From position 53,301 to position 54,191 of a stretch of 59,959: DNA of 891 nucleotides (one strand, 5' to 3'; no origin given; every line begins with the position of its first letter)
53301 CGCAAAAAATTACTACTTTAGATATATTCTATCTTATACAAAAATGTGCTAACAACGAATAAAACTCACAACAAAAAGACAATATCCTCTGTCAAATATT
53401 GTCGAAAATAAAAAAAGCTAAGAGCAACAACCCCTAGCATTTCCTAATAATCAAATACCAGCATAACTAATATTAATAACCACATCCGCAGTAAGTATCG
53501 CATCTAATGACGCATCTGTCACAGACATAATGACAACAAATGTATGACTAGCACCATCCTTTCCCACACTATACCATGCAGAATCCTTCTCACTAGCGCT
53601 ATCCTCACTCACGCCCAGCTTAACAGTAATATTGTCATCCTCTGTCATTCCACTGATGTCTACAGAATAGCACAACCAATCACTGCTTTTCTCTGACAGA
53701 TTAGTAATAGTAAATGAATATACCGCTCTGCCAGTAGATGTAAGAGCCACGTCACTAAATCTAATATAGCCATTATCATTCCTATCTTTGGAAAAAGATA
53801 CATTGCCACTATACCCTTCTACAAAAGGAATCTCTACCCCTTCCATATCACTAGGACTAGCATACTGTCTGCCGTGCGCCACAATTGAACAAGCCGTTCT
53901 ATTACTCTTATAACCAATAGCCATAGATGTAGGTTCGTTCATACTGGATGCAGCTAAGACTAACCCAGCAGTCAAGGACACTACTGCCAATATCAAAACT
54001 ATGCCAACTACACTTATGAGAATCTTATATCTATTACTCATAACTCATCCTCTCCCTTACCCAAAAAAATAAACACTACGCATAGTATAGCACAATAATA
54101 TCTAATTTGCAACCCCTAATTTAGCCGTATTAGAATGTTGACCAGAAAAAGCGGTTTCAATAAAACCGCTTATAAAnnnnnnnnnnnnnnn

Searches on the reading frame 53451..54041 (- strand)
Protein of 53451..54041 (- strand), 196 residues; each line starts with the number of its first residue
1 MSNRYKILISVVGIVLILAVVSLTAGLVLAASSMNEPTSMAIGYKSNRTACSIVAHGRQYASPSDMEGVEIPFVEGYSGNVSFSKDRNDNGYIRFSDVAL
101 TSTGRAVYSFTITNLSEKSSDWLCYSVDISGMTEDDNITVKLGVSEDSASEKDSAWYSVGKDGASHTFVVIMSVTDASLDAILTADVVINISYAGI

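Call 13: search_protein_families(library=pfam, proteins=[window:53451-54041:-], max_evalue=0.1)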
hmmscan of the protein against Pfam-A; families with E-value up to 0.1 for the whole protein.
window:53451-54041:- (196 aa): 2 families
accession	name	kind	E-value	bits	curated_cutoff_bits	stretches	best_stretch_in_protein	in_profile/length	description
PF16132.11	DUF4843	-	0.0084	16.1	34.5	1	88-181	4-100/163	Domain of unknown function (DUF4843)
PF17829.7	GH115_C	-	0.011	16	24.1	1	80-173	15-106/172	Glycosyl hydrolase family 115 C-terminal domain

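Call 57: search_protein_families(library=ncbifam, proteins=[window:53451-54041:-], max_evalue=0.01)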
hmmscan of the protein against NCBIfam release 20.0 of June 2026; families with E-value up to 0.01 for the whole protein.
window:53451-54041:- (196 aa): 0 families
